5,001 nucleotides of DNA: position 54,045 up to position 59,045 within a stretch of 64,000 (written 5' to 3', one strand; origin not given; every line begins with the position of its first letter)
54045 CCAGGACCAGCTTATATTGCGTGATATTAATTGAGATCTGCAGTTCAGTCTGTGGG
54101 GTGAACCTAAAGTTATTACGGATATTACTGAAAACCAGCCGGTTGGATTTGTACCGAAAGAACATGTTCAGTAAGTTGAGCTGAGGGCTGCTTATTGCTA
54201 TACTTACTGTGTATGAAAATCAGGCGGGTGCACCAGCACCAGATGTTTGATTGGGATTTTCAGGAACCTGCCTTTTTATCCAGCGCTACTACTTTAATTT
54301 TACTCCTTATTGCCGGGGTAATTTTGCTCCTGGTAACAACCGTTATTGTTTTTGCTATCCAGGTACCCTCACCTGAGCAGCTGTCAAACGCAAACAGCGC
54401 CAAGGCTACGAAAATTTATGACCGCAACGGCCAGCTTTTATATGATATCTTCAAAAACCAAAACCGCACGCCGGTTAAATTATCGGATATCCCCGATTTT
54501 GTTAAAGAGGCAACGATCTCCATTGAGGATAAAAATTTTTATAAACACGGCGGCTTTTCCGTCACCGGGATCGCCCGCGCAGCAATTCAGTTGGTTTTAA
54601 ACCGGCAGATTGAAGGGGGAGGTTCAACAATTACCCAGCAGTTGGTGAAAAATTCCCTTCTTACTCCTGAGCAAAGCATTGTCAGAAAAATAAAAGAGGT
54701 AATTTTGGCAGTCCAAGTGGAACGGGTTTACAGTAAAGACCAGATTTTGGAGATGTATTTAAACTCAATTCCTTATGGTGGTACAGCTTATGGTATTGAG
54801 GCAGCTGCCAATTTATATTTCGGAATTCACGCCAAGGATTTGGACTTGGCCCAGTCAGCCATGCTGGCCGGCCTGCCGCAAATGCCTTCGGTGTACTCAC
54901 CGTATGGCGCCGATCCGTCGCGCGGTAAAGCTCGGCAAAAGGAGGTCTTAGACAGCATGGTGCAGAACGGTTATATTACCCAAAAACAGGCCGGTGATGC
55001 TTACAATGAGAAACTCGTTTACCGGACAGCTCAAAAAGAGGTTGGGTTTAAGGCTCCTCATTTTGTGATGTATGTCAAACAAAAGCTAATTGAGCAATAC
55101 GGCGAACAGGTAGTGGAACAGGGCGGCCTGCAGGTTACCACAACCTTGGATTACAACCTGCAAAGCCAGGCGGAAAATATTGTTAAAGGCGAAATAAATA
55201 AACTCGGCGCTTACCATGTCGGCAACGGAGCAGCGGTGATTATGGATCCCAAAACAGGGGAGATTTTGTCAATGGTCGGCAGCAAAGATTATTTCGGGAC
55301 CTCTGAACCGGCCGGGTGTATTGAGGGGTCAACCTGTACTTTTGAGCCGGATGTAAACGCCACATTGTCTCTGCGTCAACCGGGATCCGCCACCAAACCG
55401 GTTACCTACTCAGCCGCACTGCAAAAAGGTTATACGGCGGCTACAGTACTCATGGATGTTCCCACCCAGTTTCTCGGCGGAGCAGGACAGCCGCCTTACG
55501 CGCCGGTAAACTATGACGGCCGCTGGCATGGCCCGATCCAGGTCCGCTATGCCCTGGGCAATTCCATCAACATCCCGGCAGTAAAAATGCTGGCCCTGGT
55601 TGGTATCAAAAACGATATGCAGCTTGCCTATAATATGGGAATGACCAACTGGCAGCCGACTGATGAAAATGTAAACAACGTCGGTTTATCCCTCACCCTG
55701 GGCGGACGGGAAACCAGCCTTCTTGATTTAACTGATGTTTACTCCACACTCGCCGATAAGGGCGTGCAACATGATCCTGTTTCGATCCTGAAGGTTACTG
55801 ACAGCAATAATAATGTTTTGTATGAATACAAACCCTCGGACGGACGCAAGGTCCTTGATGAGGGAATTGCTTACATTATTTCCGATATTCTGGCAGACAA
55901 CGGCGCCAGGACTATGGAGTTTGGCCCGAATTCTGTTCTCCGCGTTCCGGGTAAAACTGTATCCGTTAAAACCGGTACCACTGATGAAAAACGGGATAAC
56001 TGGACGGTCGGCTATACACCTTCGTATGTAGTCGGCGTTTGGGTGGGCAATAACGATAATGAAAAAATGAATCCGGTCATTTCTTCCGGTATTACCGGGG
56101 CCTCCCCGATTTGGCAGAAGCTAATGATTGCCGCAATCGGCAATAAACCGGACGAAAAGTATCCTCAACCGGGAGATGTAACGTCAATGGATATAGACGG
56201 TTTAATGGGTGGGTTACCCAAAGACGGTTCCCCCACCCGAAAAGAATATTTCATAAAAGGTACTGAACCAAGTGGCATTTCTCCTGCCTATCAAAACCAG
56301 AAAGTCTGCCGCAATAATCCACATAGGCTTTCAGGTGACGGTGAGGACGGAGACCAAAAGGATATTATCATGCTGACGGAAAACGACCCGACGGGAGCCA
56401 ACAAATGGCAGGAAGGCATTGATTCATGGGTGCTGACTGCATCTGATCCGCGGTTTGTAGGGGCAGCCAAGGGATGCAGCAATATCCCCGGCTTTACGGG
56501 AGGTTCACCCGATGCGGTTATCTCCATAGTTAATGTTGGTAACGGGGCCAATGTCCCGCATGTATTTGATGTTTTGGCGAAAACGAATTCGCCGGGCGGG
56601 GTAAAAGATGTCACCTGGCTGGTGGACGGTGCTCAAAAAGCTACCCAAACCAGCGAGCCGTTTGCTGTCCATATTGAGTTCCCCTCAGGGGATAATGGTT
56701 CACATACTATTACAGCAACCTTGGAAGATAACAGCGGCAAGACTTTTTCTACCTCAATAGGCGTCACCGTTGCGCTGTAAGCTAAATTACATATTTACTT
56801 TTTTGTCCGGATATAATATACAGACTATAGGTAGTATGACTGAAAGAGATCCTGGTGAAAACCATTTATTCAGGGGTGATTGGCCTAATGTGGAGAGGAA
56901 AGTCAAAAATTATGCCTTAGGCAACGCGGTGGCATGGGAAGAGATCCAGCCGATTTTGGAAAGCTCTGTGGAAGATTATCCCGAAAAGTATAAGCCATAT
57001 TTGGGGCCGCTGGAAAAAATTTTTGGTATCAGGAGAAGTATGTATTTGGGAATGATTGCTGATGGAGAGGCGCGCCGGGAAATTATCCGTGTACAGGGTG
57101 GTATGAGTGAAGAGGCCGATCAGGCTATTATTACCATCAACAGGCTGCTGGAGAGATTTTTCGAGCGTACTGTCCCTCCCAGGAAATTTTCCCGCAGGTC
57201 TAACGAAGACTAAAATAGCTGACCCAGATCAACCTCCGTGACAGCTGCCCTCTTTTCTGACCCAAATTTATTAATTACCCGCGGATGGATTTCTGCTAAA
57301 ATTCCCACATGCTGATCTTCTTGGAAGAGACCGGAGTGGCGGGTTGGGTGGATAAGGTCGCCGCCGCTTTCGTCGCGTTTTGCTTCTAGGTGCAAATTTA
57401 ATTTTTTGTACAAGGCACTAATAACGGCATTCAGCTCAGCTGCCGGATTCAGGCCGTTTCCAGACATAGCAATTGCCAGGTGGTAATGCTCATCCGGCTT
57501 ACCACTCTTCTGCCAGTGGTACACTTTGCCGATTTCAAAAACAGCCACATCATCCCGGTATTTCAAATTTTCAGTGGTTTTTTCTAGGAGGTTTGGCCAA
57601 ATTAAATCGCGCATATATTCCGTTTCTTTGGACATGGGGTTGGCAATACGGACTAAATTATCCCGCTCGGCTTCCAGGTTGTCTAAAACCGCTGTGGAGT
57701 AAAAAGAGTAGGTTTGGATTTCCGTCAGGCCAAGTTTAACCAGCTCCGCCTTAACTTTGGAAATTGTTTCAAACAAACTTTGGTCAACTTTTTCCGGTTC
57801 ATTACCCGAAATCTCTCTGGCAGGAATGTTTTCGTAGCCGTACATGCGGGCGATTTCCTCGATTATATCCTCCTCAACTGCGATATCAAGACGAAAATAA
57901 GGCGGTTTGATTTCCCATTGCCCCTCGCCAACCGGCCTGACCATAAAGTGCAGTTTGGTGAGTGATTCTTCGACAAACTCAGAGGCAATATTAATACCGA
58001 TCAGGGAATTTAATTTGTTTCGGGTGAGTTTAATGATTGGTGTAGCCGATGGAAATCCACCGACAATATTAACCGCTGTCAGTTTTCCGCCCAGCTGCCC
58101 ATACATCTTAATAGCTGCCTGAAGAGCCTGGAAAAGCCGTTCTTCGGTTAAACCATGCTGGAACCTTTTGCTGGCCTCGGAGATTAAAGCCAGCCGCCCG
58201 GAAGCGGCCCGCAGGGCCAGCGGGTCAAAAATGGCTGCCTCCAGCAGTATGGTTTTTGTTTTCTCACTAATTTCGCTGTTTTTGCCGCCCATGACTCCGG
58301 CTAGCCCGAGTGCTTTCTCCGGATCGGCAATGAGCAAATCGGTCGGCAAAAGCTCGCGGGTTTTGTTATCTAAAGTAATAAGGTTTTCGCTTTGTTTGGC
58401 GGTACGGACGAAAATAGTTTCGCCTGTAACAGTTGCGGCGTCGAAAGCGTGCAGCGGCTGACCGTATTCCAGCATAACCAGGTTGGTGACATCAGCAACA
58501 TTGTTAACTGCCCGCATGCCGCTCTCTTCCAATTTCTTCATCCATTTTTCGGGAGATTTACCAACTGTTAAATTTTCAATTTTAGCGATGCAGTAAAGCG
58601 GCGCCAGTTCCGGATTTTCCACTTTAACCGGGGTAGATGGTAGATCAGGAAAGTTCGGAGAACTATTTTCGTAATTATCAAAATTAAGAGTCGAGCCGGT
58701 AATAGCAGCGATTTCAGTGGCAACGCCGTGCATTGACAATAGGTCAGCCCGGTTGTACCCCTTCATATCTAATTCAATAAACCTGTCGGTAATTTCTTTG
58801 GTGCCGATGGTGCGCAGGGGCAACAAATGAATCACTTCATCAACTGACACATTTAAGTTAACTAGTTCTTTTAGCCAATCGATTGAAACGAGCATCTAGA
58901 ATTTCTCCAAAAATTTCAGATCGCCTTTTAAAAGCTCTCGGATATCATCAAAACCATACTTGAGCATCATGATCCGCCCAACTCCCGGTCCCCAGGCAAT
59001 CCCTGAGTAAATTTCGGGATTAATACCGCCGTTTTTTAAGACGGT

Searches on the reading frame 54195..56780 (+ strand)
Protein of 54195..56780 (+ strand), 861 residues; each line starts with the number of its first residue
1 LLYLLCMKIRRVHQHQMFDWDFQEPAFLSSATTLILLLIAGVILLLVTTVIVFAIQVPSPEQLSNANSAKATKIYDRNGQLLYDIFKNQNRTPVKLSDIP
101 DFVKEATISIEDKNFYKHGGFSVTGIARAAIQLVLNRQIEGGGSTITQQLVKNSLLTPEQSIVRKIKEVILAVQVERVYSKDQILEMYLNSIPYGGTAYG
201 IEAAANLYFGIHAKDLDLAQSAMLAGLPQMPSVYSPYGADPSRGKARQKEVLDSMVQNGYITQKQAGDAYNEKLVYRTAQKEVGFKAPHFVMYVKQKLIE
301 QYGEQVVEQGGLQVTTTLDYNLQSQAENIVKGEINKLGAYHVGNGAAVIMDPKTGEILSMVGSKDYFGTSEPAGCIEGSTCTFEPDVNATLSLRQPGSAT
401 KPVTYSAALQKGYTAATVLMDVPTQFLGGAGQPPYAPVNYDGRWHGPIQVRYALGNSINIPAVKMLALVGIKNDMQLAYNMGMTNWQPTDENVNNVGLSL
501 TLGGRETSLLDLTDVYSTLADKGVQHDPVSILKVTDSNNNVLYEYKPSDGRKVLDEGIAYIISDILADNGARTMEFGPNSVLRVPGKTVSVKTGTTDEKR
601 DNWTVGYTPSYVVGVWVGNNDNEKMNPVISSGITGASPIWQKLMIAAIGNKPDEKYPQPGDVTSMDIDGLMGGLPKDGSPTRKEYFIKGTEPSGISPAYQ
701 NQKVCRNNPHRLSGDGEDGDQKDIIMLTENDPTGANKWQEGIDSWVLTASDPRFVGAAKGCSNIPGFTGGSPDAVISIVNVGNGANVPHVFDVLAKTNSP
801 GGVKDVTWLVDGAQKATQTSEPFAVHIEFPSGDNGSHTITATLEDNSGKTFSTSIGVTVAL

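Call 41: search_protein_families(library=pfam, proteins=[window:54195-56780:+], max_evalue=0.0001)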
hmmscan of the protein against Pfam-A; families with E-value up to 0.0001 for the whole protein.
window:54195-56780:+ (861 aa): 3 families
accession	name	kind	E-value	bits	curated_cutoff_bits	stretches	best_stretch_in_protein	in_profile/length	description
PF00912.28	Transgly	-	8.6e-63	211.4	27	1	79-255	2-177/178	Transglycosylase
PF00905.27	Transpeptidase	-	4.7e-22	79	22.1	1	345-621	1-282/299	Penicillin binding protein transpeptidase domain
PF17957.7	Big_7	-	7.4e-08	33.4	24.1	1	776-841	3-70/70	Bacterial Ig domain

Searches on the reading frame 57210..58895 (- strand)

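Call 42: search_protein_families(library=pfam, proteins=[window:57210-58895:-], max_evalue=0.0001)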
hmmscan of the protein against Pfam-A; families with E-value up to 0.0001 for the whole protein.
window:57210-58895:- (561 aa): 3 families
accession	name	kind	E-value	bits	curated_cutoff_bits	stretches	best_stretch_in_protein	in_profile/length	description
PF03483.22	B3_4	-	5e-54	183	29.3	1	98-268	2-172/174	B3/4 domain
PF17759.6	tRNA_synthFbeta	-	8.4e-39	133.7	22.4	1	357-557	1-214/214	Phenylalanyl tRNA synthetase beta chain CLM domain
PF03484.21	B5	-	2e-21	76.4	28.6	1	288-354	1-67/67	tRNA synthetase B5 domain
